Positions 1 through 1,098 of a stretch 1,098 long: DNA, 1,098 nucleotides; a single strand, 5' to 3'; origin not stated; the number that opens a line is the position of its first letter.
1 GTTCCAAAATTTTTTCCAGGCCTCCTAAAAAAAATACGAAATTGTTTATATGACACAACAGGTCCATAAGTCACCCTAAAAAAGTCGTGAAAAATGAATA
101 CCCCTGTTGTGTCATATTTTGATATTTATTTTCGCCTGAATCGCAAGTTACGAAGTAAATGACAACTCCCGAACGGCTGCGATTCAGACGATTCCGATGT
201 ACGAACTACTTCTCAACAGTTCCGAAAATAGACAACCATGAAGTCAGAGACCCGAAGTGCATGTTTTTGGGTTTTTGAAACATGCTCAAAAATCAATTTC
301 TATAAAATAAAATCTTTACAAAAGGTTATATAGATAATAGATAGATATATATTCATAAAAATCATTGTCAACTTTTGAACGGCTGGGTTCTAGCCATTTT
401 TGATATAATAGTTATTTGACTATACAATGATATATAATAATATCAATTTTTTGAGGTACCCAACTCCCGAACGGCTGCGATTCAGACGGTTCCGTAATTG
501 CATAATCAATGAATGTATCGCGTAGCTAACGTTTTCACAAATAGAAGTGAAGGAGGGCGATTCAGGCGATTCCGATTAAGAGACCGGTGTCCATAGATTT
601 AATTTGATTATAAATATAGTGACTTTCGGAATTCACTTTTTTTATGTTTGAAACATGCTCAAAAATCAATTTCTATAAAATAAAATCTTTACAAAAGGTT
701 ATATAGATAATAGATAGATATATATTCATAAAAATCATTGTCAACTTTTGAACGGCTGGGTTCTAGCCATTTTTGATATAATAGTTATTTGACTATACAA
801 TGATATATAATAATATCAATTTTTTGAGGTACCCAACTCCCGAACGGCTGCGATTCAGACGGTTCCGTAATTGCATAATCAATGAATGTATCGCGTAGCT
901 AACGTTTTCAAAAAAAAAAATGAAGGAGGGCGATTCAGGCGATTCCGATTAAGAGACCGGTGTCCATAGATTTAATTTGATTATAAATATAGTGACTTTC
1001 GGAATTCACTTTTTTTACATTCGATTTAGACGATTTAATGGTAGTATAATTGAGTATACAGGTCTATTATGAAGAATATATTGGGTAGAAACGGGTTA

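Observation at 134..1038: Family of 18-bp elements (two tandem 9-mers) recurring six to seven times: candidate binding-site array for an unknown DNA-binding protein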

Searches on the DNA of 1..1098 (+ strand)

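Call 5: search_rna_families(source=window, threshold=evalue, max_evalue=10, show_alignments=3)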
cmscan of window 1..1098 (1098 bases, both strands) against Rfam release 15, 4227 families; matches with E-value up to 10: 2.
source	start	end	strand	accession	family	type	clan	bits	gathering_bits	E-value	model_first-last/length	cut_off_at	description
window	292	397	+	RF02080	STnc170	Gene; sRNA;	-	14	80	1.7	164-272/333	no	Salmonella enterica sRNA STnc170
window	665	770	+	RF02080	STnc170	Gene; sRNA;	-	14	80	1.7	164-272/333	no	Salmonella enterica sRNA STnc170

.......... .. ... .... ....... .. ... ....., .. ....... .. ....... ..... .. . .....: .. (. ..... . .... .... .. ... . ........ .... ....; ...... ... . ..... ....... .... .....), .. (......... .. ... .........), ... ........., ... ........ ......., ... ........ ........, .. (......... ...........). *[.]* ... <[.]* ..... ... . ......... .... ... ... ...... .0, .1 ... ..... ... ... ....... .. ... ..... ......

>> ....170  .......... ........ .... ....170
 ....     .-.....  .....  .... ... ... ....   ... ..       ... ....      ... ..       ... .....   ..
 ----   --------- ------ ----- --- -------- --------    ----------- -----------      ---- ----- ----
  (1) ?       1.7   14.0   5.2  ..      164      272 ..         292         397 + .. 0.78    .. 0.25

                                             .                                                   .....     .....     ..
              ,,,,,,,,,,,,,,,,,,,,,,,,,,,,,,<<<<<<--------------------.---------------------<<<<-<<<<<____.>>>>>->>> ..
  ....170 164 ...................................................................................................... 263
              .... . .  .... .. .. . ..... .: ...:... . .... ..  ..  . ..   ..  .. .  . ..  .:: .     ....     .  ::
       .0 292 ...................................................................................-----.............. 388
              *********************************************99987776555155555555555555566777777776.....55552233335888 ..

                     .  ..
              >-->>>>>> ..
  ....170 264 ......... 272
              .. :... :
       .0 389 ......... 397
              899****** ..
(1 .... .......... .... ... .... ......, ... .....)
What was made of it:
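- On Known RNA families (Rfam): The best hit has E = 1.7 and 14 bits against a gathering score of 80 (call 5).
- Rfam finds nothing above E = 1.7 (call 5).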

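Call 9: search_dna_similar(query=window:1-1098:+, collection=plasmids, mode=distant)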
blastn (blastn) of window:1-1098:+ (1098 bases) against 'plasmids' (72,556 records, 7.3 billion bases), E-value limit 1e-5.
No match.
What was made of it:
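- On Plasmid iterons: No match was found in 72,556 plasmid records (call 9).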

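Call 10: search_dna_similar(query=window:1-1098:+, collection=phages, mode=distant)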
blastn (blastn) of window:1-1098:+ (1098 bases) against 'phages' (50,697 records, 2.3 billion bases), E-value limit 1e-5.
No match.
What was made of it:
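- There are no matches in the plasmid or phage collections (calls 9, 10).
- Tried and rejected: blastn against the plasmid and phage collections found no match (calls 9, 10).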

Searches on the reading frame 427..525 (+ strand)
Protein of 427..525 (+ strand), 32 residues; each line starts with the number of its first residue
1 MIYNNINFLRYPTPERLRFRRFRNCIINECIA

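Call 16: find_encoding_contigs(protein=window:427-525:+, flank=10000)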
Protein window:427-525:+ (32 aa): no gene with exactly this product is on record in the collection.

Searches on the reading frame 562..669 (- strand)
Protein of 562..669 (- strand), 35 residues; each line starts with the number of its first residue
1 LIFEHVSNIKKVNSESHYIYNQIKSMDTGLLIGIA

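Call 17: find_encoding_contigs(protein=window:562-669:-, flank=10000)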
Protein window:562-669:- (35 aa): no gene with exactly this product is on record in the collection.

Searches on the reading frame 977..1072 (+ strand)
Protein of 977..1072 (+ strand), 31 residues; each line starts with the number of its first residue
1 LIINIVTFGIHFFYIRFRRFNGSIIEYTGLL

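Call 18: find_encoding_contigs(protein=window:977-1072:+, flank=10000)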
Protein window:977-1072:+ (31 aa): no gene with exactly this product is on record in the collection.
